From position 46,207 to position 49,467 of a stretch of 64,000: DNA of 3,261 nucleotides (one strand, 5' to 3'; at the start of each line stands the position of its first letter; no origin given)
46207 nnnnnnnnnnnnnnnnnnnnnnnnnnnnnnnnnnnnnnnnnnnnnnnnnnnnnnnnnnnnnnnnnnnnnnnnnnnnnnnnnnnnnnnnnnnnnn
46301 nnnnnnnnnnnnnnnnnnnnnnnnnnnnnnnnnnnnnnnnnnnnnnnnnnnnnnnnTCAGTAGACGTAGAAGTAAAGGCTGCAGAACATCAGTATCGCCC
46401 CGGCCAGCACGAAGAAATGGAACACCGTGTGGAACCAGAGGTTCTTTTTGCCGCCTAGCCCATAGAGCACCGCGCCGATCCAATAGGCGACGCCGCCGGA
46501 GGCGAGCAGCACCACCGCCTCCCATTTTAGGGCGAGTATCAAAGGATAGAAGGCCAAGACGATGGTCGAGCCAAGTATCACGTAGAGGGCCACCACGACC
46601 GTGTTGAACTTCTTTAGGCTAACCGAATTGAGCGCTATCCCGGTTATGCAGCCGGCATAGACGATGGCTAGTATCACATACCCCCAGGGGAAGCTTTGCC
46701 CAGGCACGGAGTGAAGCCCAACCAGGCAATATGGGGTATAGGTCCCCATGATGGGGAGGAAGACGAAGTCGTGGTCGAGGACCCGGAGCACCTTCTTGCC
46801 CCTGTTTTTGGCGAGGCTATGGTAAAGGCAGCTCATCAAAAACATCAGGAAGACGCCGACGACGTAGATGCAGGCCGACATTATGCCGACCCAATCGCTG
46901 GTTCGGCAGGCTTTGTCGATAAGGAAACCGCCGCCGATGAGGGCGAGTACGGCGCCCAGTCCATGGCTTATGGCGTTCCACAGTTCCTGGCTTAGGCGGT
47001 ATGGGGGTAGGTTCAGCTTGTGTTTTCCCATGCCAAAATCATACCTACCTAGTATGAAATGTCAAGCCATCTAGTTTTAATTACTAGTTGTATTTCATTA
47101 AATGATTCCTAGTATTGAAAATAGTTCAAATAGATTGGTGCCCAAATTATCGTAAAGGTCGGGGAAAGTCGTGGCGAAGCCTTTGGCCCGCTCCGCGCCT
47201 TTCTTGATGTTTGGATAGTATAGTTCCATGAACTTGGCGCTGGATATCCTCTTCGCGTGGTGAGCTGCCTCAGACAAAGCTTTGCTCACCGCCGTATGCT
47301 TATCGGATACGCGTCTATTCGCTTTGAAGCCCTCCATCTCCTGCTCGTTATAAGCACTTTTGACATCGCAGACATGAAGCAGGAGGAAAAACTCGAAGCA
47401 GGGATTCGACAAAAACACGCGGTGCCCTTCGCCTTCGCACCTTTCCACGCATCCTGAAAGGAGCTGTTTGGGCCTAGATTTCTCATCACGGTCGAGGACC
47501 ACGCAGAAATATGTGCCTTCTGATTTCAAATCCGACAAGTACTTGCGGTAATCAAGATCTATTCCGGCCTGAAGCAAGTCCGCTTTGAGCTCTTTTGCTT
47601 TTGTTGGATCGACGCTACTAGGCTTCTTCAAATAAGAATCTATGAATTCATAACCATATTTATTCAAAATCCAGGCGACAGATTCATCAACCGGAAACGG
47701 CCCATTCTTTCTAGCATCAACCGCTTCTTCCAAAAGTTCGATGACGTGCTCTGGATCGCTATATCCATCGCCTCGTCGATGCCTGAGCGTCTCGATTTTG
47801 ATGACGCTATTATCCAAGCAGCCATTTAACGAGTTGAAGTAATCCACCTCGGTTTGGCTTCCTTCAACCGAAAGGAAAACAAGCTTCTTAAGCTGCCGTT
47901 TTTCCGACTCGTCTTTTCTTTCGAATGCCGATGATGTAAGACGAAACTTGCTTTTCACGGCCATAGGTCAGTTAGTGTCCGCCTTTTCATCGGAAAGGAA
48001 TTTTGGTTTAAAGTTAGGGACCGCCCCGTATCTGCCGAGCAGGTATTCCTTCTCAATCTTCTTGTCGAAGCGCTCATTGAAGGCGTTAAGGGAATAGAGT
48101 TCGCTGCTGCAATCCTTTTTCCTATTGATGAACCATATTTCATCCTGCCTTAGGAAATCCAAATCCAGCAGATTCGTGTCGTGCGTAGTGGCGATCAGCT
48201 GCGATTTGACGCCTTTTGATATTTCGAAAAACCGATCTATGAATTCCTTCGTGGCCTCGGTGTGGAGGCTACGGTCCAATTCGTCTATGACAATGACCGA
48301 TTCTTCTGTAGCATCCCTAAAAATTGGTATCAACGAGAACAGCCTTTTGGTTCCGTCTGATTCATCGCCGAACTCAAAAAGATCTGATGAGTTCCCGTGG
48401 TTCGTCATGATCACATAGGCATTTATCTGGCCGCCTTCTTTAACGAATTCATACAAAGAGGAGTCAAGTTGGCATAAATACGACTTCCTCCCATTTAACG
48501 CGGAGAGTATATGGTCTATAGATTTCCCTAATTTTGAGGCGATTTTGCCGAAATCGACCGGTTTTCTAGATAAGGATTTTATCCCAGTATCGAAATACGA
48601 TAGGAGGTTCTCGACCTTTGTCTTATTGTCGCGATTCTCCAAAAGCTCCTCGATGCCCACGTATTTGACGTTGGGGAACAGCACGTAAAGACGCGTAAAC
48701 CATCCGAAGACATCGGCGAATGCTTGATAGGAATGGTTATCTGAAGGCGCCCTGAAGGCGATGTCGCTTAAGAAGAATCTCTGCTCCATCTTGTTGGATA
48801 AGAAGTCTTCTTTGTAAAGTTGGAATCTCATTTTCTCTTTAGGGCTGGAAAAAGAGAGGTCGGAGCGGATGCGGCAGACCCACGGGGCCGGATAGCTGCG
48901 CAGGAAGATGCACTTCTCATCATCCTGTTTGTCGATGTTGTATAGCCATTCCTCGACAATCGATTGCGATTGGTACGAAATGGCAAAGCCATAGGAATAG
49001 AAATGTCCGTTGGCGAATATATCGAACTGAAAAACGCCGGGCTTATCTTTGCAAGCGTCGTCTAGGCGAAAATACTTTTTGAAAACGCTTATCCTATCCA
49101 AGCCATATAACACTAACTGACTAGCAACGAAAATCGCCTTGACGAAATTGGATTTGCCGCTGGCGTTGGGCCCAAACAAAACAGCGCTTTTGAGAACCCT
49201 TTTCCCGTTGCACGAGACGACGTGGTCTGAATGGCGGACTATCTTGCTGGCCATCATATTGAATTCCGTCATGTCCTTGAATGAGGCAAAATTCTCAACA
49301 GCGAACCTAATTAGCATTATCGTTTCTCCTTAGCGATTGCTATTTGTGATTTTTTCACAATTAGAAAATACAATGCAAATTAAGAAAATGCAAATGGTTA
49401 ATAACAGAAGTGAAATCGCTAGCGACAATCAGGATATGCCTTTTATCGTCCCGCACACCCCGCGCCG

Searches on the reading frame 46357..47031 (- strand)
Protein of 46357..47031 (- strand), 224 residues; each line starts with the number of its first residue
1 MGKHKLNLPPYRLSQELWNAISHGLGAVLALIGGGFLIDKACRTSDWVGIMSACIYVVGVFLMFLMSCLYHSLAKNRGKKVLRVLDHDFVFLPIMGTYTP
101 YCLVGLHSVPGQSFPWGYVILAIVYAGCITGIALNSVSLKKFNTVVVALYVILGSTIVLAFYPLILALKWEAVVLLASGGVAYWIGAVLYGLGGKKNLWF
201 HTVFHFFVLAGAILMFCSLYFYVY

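Call 9: search_protein_families(library=pfam, proteins=[window:46357-47031:-], max_evalue=0.001)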
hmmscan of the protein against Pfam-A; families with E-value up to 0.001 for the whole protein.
window:46357-47031:- (224 aa): 1 family
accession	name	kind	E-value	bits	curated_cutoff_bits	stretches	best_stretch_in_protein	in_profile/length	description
PF03006.26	HlyIII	-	2.9e-33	115.9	26.2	1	12-216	2-224/224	Haemolysin-III related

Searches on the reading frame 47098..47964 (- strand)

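Call 9: search_protein_families(library=pfam, proteins=[window:47098-47964:-], max_evalue=0.001)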
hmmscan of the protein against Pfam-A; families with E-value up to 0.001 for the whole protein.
window:47098-47964:- (288 aa): 1 family
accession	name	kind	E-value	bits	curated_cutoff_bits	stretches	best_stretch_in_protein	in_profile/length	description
PF13707.11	RloB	-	1.9e-21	77.6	31.5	1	30-283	2-193/195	RloB-like protein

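Call 79: search_protein_families(library=padloc, proteins=[window:47098-47964:-], max_evalue=0.00001)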
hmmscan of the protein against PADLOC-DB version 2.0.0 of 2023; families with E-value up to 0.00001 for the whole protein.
window:47098-47964:- (288 aa): 1 family
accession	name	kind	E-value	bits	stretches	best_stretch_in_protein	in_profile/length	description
PDLC02337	AbiLii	-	5.7e-17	60.9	1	15-283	22-83/170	AbiLii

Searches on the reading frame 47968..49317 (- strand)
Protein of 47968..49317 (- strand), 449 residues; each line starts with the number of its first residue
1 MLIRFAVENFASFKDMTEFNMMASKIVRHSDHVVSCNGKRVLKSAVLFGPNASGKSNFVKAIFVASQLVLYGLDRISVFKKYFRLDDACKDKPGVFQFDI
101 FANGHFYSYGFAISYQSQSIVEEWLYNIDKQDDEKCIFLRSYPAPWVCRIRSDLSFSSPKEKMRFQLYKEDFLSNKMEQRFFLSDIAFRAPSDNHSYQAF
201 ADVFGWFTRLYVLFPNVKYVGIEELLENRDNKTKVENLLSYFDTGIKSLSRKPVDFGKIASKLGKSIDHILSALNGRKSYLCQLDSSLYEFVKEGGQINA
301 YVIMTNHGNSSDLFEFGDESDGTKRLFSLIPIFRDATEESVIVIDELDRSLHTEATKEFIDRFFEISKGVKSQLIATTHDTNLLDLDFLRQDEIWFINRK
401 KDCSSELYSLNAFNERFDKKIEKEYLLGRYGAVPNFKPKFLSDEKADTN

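Call 9: search_protein_families(library=pfam, proteins=[window:47968-49317:-], max_evalue=0.001)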
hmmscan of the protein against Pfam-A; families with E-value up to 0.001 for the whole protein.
window:47968-49317:- (449 aa): 4 families
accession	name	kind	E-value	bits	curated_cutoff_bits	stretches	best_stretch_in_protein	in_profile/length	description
PF13304.12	AAA_21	-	1.7e-28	101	27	2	219-385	166-304/304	AAA domain, putative AbiEii toxin, Type IV TA system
PF13175.12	AAA_15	-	5.1e-13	49.8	32.1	1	258-381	244-371/374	AAA ATPase domain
PF02463.25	SMC_N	-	4.1e-06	26.8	40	0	45-66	27-49/220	RecF/RecN/SMC N terminal domain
PF00004.35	AAA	-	1.9e-05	25.6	21.2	0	332-393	49-125/131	ATPase family associated with various cellular activities (AAA)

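Call 79: search_protein_families(library=padloc, proteins=[window:47968-49317:-], max_evalue=0.00001)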
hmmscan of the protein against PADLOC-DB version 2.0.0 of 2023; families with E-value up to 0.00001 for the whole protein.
window:47968-49317:- (449 aa): 35 families (the best 25 are shown)
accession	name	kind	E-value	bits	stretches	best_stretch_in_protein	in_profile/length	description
PDLC02335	AbiLi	-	1.4e-81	272.1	1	1-444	49-295/326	AbiLi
PDLC02980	AriA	-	1e-28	99.2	2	278-385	220-304/304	-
PDLC04426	PDC-M12A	-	1.4e-22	78.6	2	1-125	1-119/369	-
PDLC04391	PDC-M07A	-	2.3e-14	51.2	1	320-413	285-380/412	-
PDLC02979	AriA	-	2.7e-14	51.8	1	5-382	6-371/373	-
PDLC04179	HEC-01A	-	5.8e-14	50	1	311-403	332-421/459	-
PDLC04182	HEC-01A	-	1.2e-13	48.8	1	310-407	277-372/406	-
PDLC04178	HEC-01A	-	1.2e-13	48.8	1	310-403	256-350/399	-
PDLC04183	HEC-01A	-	2.2e-13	48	1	290-410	256-372/402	-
PDLC04392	PDC-M07A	-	2.3e-13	48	1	303-386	270-353/432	-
PDLC04393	PDC-M07A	-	8e-13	46.2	1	305-413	274-384/435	-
PDLC04176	HEC-01A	-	1.7e-12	45.4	1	320-401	257-336/371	-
PDLC04177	HEC-01A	-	2.6e-12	44.4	1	320-412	278-367/393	-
PDLC04175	HEC-01A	-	1e-11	42.5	1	307-409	237-334/363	-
PDLC02914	ATPase-Toprim_I-B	-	1.5e-11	42.2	1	327-403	190-265/443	-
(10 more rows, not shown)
